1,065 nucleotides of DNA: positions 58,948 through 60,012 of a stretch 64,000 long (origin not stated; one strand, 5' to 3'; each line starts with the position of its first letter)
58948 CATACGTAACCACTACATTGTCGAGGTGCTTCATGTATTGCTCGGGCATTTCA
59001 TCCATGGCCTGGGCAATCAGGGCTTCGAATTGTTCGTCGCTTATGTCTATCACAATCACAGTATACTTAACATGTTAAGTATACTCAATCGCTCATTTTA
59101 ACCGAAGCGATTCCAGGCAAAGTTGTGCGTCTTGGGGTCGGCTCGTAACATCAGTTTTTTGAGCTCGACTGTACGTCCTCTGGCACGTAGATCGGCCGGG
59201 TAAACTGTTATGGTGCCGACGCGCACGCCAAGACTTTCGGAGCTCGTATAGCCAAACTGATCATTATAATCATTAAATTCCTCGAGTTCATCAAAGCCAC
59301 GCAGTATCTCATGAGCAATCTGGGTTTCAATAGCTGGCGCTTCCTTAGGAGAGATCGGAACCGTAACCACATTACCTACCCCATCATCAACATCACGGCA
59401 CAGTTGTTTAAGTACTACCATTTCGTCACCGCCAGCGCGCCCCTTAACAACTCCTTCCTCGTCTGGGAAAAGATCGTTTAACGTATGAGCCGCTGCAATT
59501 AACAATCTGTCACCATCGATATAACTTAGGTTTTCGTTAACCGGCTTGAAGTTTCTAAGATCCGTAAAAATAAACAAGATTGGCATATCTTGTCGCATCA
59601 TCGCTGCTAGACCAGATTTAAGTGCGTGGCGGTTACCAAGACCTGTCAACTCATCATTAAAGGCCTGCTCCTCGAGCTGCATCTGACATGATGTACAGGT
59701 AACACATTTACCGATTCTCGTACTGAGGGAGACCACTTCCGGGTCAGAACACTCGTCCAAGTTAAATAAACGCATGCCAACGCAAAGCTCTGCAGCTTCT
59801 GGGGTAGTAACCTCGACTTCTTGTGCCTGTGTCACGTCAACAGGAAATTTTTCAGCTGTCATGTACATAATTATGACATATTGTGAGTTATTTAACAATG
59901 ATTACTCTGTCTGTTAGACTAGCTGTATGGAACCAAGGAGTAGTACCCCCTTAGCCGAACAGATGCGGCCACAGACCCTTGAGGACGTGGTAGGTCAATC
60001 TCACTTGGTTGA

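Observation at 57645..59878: Delimited four-gene unit: Cys-cluster GGDEF(GGDEM) cyclase, mini-zincin protease, SHOCT membrane protein and a secreted Met/His-tailed protein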

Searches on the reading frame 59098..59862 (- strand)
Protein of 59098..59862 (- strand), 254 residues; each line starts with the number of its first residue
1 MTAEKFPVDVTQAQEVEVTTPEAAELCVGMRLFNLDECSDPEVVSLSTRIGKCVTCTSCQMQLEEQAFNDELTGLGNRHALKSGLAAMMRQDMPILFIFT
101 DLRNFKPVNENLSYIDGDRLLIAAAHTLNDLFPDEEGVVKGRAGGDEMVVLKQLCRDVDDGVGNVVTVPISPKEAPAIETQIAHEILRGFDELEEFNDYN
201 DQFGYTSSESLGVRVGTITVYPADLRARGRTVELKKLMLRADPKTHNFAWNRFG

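Call 3: search_protein_families(library=pfam, proteins=[window:59098-59862:-], max_evalue=0.1)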
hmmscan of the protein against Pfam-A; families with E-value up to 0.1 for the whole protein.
window:59098-59862:- (254 aa): 1 family
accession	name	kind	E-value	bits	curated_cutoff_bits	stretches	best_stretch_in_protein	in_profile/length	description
PF00990.26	GGDEF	-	3.7e-13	50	23.8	1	68-153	2-89/161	Diguanylate cyclase, GGDEF domain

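Call 6: find_homologous_proteins(query=window:59098-59862:-)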
Query window:59098-59862:- (254 aa): 5 proteins with E <= 0.001 among 1444 candidates.
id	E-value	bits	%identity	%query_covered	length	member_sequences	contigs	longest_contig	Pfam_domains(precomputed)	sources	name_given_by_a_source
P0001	7.3e-167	571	100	100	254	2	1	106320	PF00990.27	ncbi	-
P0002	2.3e-69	252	52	90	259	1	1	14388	PF00990.27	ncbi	-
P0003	8.8e-52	194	43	89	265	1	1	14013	PF00990.27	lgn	-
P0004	4.2e-4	38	42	33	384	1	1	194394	PF00990.27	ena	-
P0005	5.9e-4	38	42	35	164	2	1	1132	PF00990.27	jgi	jgi:diguanylate cyclase (GGDEF)-like protein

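Call 7: find_encoding_contigs(protein=P0001, flank=10000, max_places=4)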
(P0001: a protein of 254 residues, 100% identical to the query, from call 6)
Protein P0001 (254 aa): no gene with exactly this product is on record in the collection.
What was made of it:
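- Tried and rejected: find_encoding_contigs for the window protein itself: not on record (call 7).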

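Call 8: find_encoding_contigs(protein=P0002, flank=10000, max_places=4)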
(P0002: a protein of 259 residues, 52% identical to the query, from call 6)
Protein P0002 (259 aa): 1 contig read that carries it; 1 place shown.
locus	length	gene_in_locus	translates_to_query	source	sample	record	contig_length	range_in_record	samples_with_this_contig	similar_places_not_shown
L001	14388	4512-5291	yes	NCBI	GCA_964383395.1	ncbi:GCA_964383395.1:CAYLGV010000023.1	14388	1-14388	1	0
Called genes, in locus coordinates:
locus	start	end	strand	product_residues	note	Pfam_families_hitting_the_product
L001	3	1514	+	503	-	?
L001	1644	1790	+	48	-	-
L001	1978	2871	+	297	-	PF14378:PAP2_3, PF01569:PAP2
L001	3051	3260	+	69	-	-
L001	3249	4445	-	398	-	PF00158:Sigma54_activat (faint), PF01078:Mg_chelatase (faint), PF05496:RuvB_N, PF00004:AAA, PF07728:AAA_5 (weak), PF13173:AAA_14 (weak), PF16193:AAA_assoc_2, PF12002:MgsA_C, +2 more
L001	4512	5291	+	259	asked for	PF00990:GGDEF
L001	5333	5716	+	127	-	PF06262:Zincin_1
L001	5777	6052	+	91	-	-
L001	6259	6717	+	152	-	-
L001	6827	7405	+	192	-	PF04307:YdjM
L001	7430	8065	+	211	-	PF14378:PAP2_3, PF01569:PAP2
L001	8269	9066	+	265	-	PF02535:Zip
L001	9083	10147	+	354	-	PF02646:RmuC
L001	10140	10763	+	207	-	PF07884:VKOR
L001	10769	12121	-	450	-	PF03200:Glyco_hydro_63 (faint), PF22422:MGH1-like_GH, PF01204:Trehalase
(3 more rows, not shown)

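Call 9: find_encoding_contigs(protein=P0003, flank=10000, max_places=4)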
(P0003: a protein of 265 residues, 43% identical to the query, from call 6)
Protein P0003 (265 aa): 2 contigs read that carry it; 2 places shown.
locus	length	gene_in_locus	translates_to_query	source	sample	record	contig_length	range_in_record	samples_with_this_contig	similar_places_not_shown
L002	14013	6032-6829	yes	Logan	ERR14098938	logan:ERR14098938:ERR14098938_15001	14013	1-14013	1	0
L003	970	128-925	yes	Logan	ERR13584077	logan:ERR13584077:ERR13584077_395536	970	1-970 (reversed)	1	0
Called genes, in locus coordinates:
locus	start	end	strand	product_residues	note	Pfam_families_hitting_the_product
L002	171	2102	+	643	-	-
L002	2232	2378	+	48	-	-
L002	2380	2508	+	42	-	-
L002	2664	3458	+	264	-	PF14378:PAP2_3, PF01569:PAP2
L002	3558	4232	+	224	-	PF06197:DUF998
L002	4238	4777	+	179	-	-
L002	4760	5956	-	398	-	PF01078:Mg_chelatase (faint), PF05496:RuvB_N, PF13191:AAA_16 (faint), PF00004:AAA, PF07728:AAA_5 (weak), PF13173:AAA_14 (weak), PF16193:AAA_assoc_2, PF12002:MgsA_C, +1 more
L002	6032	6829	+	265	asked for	PF00990:GGDEF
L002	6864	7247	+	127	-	PF06262:Zincin_1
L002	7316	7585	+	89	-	-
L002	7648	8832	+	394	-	PF14240:YHYH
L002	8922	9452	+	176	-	-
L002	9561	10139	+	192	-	PF04307:YdjM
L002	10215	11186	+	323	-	PF03741:TerC, PF04332:DUF475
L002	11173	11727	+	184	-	PF02245:Pur_DNA_glyco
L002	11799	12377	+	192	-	PF01569:PAP2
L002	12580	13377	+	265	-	PF02535:Zip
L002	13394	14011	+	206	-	?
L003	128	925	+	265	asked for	PF00990:GGDEF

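Call 14: find_related_loci(query=A2, collection=genome_contigs, flank=10000)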
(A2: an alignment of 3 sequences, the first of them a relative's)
Query A2 (254 aa) in genome_contigs; peptide patterns used: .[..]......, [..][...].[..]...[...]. (x = any residue, [..] = any of these).
63 stretches matched a pattern; 1 encode a relative of the query (tblastn E <= 1e-3); 1 distinct loci.
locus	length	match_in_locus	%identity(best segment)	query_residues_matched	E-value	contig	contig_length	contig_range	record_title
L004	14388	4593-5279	52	23-251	7e-77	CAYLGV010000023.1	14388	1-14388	MAG TPA_asm: uncultured Candidatus Saccharibacteria bacterium isolate SRP296810_co1_372 genome assembly, contig: NODE_46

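Call 15: find_related_loci(query=A2, collection=metagenome_contigs, flank=10000)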
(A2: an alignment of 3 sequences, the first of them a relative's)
Query A2 (254 aa) in metagenome_contigs; peptide patterns used: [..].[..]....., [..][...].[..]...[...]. (x = any residue, [..] = any of these).
233 stretches matched a pattern, but none encodes a relative of the query by tblastn (E <= 1e-3).
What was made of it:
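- Tried and rejected: Metagenome scan with the GGDEF alignment: no relatives (call 15).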

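Call 27: search_protein_representatives(alignment_id=A2)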
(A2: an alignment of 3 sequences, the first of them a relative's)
Query: 3 sequences, 260 profile positions. Proteins with E-value up to 0.001 (for the whole library): 233550; up to 1e-10: 5490; up to 1e-30: 4. The best 150 are listed.
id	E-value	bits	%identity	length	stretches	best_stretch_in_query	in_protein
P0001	6.0e-134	461.3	-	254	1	1-259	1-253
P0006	1.3e-86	306.2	-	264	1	26-259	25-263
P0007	2.9e-58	213.3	-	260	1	30-259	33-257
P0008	3.5e-37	144.2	-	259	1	30-251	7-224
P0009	5.0e-26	107.7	-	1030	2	68-188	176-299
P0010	2.3e-25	105.5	-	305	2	64-159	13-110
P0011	9.8e-25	103.4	-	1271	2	66-157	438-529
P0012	1.3e-24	103.1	-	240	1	29-253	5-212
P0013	4.9e-24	101.1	-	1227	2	66-158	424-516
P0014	6.2e-24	100.8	-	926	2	45-163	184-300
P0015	7.5e-24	100.5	-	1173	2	66-158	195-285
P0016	1.9e-23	99.2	-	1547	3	66-158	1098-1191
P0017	3.0e-23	98.6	-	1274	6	66-157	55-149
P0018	7.4e-23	97.3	-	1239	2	36-159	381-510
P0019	1.0e-22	96.8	-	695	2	67-159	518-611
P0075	5.6e-19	84.5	-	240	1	61-224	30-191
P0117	7.5e-18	80.9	-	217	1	67-233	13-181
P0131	1.5e-17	79.9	-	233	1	70-222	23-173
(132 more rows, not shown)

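Call 29: predict_structure(alignment_id=A1)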
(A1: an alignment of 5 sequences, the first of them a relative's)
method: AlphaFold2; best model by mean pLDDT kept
length: 254 residues; sequences in the alignment: 5
mean_pLDDT: 77.6   pTM: 0.71
mean pLDDT of the five models: 77.6, 75.6, 70.4, 64.2, 49.6
residues with pLDDT >= 90: 111; 70-90: 67; 50-70: 37; < 50: 39
segments of 3 or more residues with pLDDT < 50: 1-36, 252-254
pLDDT, mean of each block of 10 residues (from residue 1): 32 29 40 50 59 57 68 87 91 94 88 89 94 90 91 93 92 93 93 91 85 93 91 88 73 47
secondary structure, 60 per line:
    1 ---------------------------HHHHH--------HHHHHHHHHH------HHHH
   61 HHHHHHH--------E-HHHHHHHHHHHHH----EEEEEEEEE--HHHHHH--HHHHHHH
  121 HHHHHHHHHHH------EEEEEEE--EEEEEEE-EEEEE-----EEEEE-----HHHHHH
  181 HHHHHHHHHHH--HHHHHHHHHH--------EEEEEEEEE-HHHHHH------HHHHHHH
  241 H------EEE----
elements in order: H28-32 H41-50 H57-67 H78-90 E95-103 H106-111 H114-131 E138-144 E147-153 E155-159 E165-169 H175-191 H194-203 E212-220 H222-227 H234-241 E248-250

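Call 32: find_homologous_proteins(query=A5, max_evalue=1e-12)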
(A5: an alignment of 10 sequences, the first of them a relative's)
Query A5 (10 sequences) (254 aa, profile of the alignment): 610 proteins with E <= 1e-12 among 8000 candidates; the best 120 are listed.
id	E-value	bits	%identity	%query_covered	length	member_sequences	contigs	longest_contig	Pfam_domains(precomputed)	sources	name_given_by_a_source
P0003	4.6e-90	319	43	89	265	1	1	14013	PF00990.27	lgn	-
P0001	6.3e-89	316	100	100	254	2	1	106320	PF00990.27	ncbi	-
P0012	2.4e-74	268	30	88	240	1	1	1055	PF00990.27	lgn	-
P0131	5.4e-69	250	39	37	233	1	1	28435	PF00990.27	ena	-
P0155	7.6e-23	99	34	32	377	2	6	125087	PF22335.2,PF00990.27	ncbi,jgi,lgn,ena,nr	ncbi:MAG TPA: GGDEF domain-containing protein [Anaerolineaceae bacterium]|nr:GGDEF domain-containing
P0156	3.5e-21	94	38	47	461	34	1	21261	PF08447.19,PF13426.14,PF08448.17,PF00989.32,PF00990.27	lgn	-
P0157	8.0e-21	93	38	36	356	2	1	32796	PF00990.27,PF00072.31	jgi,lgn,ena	-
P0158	1.0e-20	92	38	34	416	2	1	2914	PF00563.26,PF00990.27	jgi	jgi:diguanylate cyclase (GGDEF)-like protein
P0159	1.7e-20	92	29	42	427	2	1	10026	PF08447.19,PF13426.14,PF13185.13,PF00989.32,PF00990.27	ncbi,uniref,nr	ncbi:diguanylate cyclase [Noviherbaspirillum sp. CPCC 100848]|uniref:Diguanylate cyclase n=1 Tax=Nov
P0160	2.3e-20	91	27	65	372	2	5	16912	PF01814.29,PF00990.27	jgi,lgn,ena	-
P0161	2.7e-20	91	37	41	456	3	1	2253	PF00563.26,PF00990.27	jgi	jgi:diguanylate cyclase (GGDEF)-like protein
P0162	4.7e-20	90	38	39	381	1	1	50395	PF12729.14,PF00990.27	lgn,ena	-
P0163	5.3e-20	90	30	42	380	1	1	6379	PF00990.27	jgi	-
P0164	7.6e-20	89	42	36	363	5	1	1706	PF16927.12,PF00990.27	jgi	jgi:diguanylate cyclase (GGDEF)-like protein/PAS domain S-box-containing protein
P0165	8.5e-20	89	31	59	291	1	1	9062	PF08447.19,PF13426.14,PF08448.17,PF00989.32,PF00990.27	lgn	-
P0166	8.6e-20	89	36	44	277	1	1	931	PF13185.13,PF01590.33,PF00990.27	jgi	jgi:diguanylate cyclase (GGDEF)-like protein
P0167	9.4e-20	89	33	54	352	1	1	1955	PF00990.27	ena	-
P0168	1.1e-19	89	35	37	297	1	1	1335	PF00990.27,PF00072.31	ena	-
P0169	1.1e-19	89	37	39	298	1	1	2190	PF00990.27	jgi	jgi:two-component system cell cycle response regulator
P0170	1.3e-19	89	31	41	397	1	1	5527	PF00990.27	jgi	jgi:diguanylate cyclase (GGDEF)-like protein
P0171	1.4e-19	89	33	37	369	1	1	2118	PF01814.29,PF00990.27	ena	-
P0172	1.4e-19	89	31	44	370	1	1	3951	PF00990.27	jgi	jgi:diguanylate cyclase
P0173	1.5e-19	88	40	37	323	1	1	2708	PF00990.27,PF00072.31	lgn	-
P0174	1.7e-19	88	29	50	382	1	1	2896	PF00990.27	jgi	jgi:diguanylate cyclase (GGDEF)-like protein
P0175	2.3e-19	88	34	37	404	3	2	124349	PF08447.19,PF13426.14,PF08448.17,PF00989.32,PF00990.27,PF14598.13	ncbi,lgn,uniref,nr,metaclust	ncbi:diguanylate cyclase [Novosphingobium nitrogenifigens DSM 19370]|uniref:Diguanylate cyclase n=1 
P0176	3.2e-19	87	30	41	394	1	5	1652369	PF00990.27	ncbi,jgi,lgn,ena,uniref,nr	ncbi:GGDEF domain-containing protein [Pseudohongiella sp.]|uniref:GGDEF domain-containing protein n=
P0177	3.4e-19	87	39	36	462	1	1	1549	PF00563.26,PF00990.27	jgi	jgi:diguanylate cyclase (GGDEF)-like protein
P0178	3.6e-19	87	40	35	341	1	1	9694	PF00990.27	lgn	-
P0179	4.0e-19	87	39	35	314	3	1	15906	PF01590.33,PF00990.27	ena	-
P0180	4.1e-19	87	36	35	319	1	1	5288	PF00990.27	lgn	-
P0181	4.5e-19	87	38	36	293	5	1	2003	PF08447.19,PF13426.14,PF13188.14,PF08448.17,PF00989.32,PF00990.27,PF17853.7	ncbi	-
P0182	4.5e-19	87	30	48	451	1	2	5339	PF08447.19,PF13426.14,PF13188.14,PF08448.17,PF00989.32,PF00990.27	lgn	-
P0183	4.9e-19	87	33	35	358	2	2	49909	PF00990.27,PF00072.31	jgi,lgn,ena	-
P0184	5.6e-19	87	33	48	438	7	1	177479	PF08447.19,PF00563.26,PF00989.32,PF00990.27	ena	-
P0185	6.7e-19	86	35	45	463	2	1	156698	PF00563.26,PF00990.27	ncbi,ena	-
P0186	8.9e-19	86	31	55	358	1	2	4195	PF00990.27,PF00072.31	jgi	jgi:diguanylate cyclase (GGDEF)-like protein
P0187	9.7e-19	86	35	36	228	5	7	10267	PF00990.27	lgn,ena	-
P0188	1.0e-18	86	38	42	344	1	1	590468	PF00563.26,PF00990.27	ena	-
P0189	1.2e-18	85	28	64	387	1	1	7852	PF00990.27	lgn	-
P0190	1.3e-18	85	25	51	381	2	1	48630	PF01814.29,PF00990.27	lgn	-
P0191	1.5e-18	85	34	36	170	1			PF00990.27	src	-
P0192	1.8e-18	85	34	39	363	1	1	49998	PF00990.27,PF00072.31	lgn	-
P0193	2.0e-18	85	36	37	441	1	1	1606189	PF08447.19,PF13426.14,PF13188.14,PF08448.17,PF00989.32,PF00990.27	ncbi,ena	-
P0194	2.0e-18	85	36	35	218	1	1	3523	PF00990.27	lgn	-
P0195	2.2e-18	85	35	39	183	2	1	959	PF00990.27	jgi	jgi:diguanylate cyclase (GGDEF)-like protein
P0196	2.5e-18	84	38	43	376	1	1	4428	PF00563.26,PF00990.27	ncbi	-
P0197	2.8e-18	84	36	36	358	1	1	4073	PF00990.27,PF00072.31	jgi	-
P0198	2.9e-18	84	31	39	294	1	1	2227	PF00990.27,PF00072.31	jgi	-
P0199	3.0e-18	84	34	41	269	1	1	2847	PF00990.27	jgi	jgi:diguanylate cyclase (GGDEF)-like protein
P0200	3.2e-18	84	30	42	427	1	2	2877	PF08447.19,PF13185.13,PF00989.32,PF00990.27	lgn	-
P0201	3.3e-18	84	38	33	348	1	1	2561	PF00990.27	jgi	jgi:diguanylate cyclase (GGDEF)-like protein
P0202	3.3e-18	84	34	36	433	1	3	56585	PF05227.20,PF00990.27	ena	-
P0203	3.4e-18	84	33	35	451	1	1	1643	PF00563.26,PF00990.27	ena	-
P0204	4.1e-18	84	33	47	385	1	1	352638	PF00990.27,PF00072.31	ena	-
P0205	4.3e-18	84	32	42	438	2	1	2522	PF08447.19,PF13426.14,PF13188.14,PF13185.13,PF01590.33,PF08448.17,PF13492.13,PF00989.32,PF00990.27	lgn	-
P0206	5.2e-18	83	32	42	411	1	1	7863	PF13426.14,PF13188.14,PF00989.32,PF00990.27,PF00072.31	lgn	-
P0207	5.8e-18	83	31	37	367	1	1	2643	PF01814.29,PF00990.27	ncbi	-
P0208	5.8e-18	83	32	52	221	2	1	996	PF00990.27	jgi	-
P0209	6.1e-18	83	36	37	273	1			PF00990.27,PF00072.31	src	-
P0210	6.2e-18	83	30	40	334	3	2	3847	PF00990.27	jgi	-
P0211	6.4e-18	83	29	59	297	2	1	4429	PF00990.27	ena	-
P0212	6.5e-18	83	36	37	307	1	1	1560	PF00990.27,PF00072.31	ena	-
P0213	6.7e-18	83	34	50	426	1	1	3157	PF05227.20,PF00990.27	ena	-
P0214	8.0e-18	83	33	43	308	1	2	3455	PF00990.27,PF00072.31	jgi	jgi:two-component system cell cycle response regulator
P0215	8.0e-18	83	32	37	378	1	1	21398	PF01814.29,PF00990.27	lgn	-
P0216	8.0e-18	83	31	46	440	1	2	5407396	PF08447.19,PF13426.14,PF13188.14,PF13185.13,PF01590.33,PF08448.17,PF13492.13,PF00989.32,PF00990.27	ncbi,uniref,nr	ncbi:GGDEF domain-containing protein [Aromatoleum petrolei]|uniref:Diguanylate cyclase n=1 Tax=Aroma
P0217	8.9e-18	83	32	42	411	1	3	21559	PF13426.14,PF13188.14,PF08448.17,PF00989.32,PF00990.27,PF00072.31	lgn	-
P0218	8.9e-18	83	32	42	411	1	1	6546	PF13426.14,PF13188.14,PF08448.17,PF00989.32,PF00990.27,PF00072.31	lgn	-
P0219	8.9e-18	83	32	42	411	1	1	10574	PF13426.14,PF13188.14,PF08448.17,PF00989.32,PF00990.27,PF00072.31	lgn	-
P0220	8.9e-18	83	37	38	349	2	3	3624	PF00990.27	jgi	jgi:diguanylate cyclase (GGDEF)-like protein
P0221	9.1e-18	83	38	35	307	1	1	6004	PF00990.27,PF00072.31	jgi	jgi:two-component system cell cycle response regulator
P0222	9.3e-18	83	32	42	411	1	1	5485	PF13426.14,PF13188.14,PF08448.17,PF00989.32,PF00990.27,PF00072.31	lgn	-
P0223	9.3e-18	83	32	42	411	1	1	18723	PF13426.14,PF13188.14,PF08448.17,PF00989.32,PF00990.27,PF00072.31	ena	-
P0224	9.6e-18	83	37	35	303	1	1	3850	PF00990.27,PF00072.31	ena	-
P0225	1.0e-17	82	34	36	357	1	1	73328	PF00990.27,PF00072.31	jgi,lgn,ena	-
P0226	1.0e-17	82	38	39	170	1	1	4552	PF00990.27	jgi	jgi:diguanylate cyclase (GGDEF)-like protein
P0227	1.1e-17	82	37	35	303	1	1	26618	PF00990.27,PF00072.31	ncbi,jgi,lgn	ncbi:MAG: GGDEF domain-containing response regulator [Dehalococcoidia bacterium]|jgi:diguanylate cyc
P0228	1.1e-17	82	37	35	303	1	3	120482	PF00990.27,PF00072.31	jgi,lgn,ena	jgi:diguanylate cyclase (GGDEF)-like protein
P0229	1.3e-17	82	33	35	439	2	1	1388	PF02518.32,PF00512.32,PF00990.27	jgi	jgi:diguanylate cyclase (GGDEF)-like protein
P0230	1.3e-17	82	33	44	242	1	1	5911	PF00990.27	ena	-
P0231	1.5e-17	82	39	35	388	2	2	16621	PF00990.27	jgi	jgi:diguanylate cyclase (GGDEF)-like protein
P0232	1.5e-17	82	35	36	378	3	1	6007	PF00672.31,PF00990.27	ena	-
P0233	1.6e-17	82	31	44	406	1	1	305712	PF00563.26,PF00990.27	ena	-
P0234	1.7e-17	82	39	37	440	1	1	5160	PF08447.19,PF13426.14,PF13188.14,PF08448.17,PF00989.32,PF00990.27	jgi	jgi:diguanylate cyclase (GGDEF)-like protein/PAS domain S-box-containing protein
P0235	1.9e-17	82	38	36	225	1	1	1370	PF00990.27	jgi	jgi:diguanylate cyclase (GGDEF)-like protein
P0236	2.1e-17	81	40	35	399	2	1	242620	PF00990.27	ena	-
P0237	2.1e-17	81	36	38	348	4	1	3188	PF00990.27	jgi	jgi:diguanylate cyclase (GGDEF)-like protein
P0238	2.1e-17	81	35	43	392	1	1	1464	PF00672.31,PF00990.27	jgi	jgi:diguanylate cyclase (GGDEF)-like protein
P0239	2.4e-17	81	38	35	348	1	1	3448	PF00990.27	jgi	jgi:diguanylate cyclase (GGDEF)-like protein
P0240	2.6e-17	81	34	37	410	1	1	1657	PF13426.14,PF13188.14,PF08448.17,PF00989.32,PF00990.27,PF00072.31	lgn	-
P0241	2.8e-17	81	39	36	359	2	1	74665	PF08448.17,PF00990.27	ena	-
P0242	2.8e-17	81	34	37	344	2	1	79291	PF00990.27,PF00072.31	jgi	jgi:diguanylate cyclase (GGDEF)-like protein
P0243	3.1e-17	81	41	35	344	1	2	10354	PF00990.27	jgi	jgi:diguanylate cyclase (GGDEF)-like protein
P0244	3.2e-17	81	34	37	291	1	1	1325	PF22335.2,PF00990.27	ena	-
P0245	3.3e-17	81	41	35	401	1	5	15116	PF12729.14,PF00990.27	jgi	-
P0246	3.5e-17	81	38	39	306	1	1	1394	PF00990.27,PF00072.31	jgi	jgi:two-component system, cell cycle response regulator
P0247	3.7e-17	81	37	39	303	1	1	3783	PF00990.27,PF00072.31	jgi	jgi:two-component system, cell cycle response regulator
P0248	3.7e-17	81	36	34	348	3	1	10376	PF00990.27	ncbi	ncbi:MAG: GGDEF domain-containing protein [Thermoleophilaceae bacterium]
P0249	4.0e-17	80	36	36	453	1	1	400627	PF00990.27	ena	-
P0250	4.1e-17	80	31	50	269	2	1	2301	PF00990.27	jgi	jgi:two-component system cell cycle response regulator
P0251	4.2e-17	80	36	38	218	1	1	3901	PF00990.27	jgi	jgi:diguanylate cyclase (GGDEF)-like protein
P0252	4.3e-17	80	35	36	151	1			PF00990.27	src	-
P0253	4.4e-17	80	41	33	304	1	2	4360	PF00990.27,PF00072.31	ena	-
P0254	4.4e-17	80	35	37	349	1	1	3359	PF00990.27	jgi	jgi:diguanylate cyclase (GGDEF)-like protein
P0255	4.4e-17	80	36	35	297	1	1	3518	PF00990.27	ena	-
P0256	4.4e-17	80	38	35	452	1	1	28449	PF00563.26,PF00990.27,PF00072.31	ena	-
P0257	4.8e-17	80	34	44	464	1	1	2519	PF00990.27,PF03924.20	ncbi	-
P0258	4.9e-17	80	35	35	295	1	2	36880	PF00990.27,PF00072.31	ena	-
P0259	5.3e-17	80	27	49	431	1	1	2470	PF08447.19,PF13426.14,PF08448.17,PF00989.32,PF00990.27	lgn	-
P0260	5.3e-17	80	32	42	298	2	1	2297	PF00990.27,PF00072.31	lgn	-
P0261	5.4e-17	80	32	50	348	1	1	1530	PF00990.27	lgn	-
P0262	5.6e-17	80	31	40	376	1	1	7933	PF00990.27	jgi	jgi:diguanylate cyclase (GGDEF)-like protein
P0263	5.6e-17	80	29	57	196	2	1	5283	PF00990.27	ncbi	ncbi:MAG: GGDEF domain-containing protein [Hyphomicrobiales bacterium]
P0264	5.7e-17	80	27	64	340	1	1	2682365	PF00990.27,PF00072.31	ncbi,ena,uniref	ncbi:diguanylate cyclase domain-containing protein [Candidatus Leptofilum sp.]|uniref:two-component 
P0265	6.0e-17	80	38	35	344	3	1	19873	PF00990.27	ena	-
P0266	6.0e-17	80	35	42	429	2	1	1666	PF13185.13,PF01590.33,PF00990.27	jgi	jgi:diguanylate cyclase (GGDEF)-like protein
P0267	6.5e-17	80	35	36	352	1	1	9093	PF00990.27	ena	-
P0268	6.8e-17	80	33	41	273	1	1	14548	PF00990.27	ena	-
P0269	7.0e-17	80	37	34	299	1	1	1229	PF00990.27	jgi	jgi:diguanylate cyclase (GGDEF)-like protein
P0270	7.1e-17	80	37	32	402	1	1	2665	PF13596.13,PF08447.19,PF13426.14,PF13188.14,PF08448.17,PF00989.32,PF00990.27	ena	-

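Call 33: fold_search(model_id=the predicted structure, library=pdb)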
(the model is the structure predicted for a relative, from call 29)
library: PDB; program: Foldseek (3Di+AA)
matches with E <= 10: 647; with E <= 0.001: 95
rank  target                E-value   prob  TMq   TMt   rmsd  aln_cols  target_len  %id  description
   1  3i5a                  2.0e-09  1.00  0.47  0.38   9.6       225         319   20  Crystal structure of full-length WpsR from Pseudomonas syringae (released 2009-08-18)
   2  3bre_B                4.5e-09  1.00  0.46  0.37   9.3       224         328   18  Crystal Structure of P.aeruginosa PA3702 (released 2008-04-01)
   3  3i5c_A                3.2e-08  1.00  0.45  0.56   7.2       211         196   18  Crystal structure of a fusion protein containing the leucine zipper of GCN4 and the GGDEF domain of WspR from Pseudomo (released 2009-08-18)
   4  5m3c_A                3.8e-08  1.00  0.42  0.26   8.0       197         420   23  Structure of the hybrid domain (GGDEF-EAL) of PA0575 from Pseudomonas aeruginosa PAO1 at 2.8 Ang. with GTP and Ca2+ bo (released 2017-12-20)
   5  5euh_A                4.1e-08  1.00  0.46  0.69   5.8       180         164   22  Crystal structure of the c-di-GMP-bound GGDEF domain of P. fluorescens GcbC (released 2015-12-30)
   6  5llx_A                6.7e-08  1.00  0.48  0.19   7.2       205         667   16  Bacteriophytochrome activated diguanylyl cyclase from Idiomarina species A28L with GTP bound (released 2017-03-15)
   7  6et7_A                1.4e-07  1.00  0.50  0.21   5.6       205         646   16  Activated heterodimer of the bacteriophytochrome regulated diguanylyl cyclase variant - S505V A526V - from Idiomarina  (released 2018-06-13)
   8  6d9m                  1.4e-07  1.00  0.46  0.37   6.7       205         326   22  T4-Lysozyme fusion to Geobacter GGDEF (released 2019-04-10)
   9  3i5c_B                1.4e-07  1.00  0.46  0.58   7.9       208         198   18  Crystal structure of a fusion protein containing the leucine zipper of GCN4 and the GGDEF domain of WspR from Pseudomo (released 2009-08-18)
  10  5llx_B                1.6e-07  1.00  0.49  0.20   7.3       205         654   16  Bacteriophytochrome activated diguanylyl cyclase from Idiomarina species A28L with GTP bound (released 2017-03-15)
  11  3bre_A                1.8e-07  1.00  0.44  0.35  10.4       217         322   19  Crystal Structure of P.aeruginosa PA3702 (released 2008-04-01)
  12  4wxw                  1.9e-07  1.00  0.45  0.66   3.9       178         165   21  SadC (323-487) from Pseudomonas aeruginosa PAO1 (released 2015-11-18)
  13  3qyy_A                1.9e-07  1.00  0.40  0.61   5.1       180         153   20  A Novel Interaction Mode between a Microbial GGDEF Domain and the Bis-(3, 5 )-cyclic di-GMP (released 2011-11-30)
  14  5m3c_B                2.1e-07  1.00  0.42  0.26   8.0       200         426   24  Structure of the hybrid domain (GGDEF-EAL) of PA0575 from Pseudomonas aeruginosa PAO1 at 2.8 Ang. with GTP and Ca2+ bo (released 2017-12-20)
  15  4urs_A                2.3e-07  1.00  0.43  0.65   4.8       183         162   20  Crystal Structure of GGDEF domain from T.maritima (released 2014-10-08)
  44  4h54_A                2.1e-06  1.00  0.47  0.44  11.2       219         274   18  Crystal structure of the diguanylate cyclase DgcZ (released 2013-07-03)
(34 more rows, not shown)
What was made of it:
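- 59098..59862 (-): Stand-alone Cys-cluster GGDEF protein, 254 aa. Disordered N-terminus (1-21). Cys module: C27, C38, (C53), C56, C59. Stalk helix 57-68. GGDEF palm domain about 70-245, motif G144-G-D-E-M148. Family-specific tail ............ Foldseek finds WspR, PleD, DgcZ and others at probability 1.0 (call 33).
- On GGDEF diguanylate cyclase (PF00990 / TIGR00254): Foldseek probability 1.0, with TM up to 0.7 to isolated GGDEF domains (call 33).
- Closest known: Hypr GGDEF enzymes. Same: 6d9m is among the fold hits (call 33).
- E. coli DgcZ sets a precedent for a Zn-gated DGC (own knowledge; structure 4h54 is among the fold hits, call 33).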
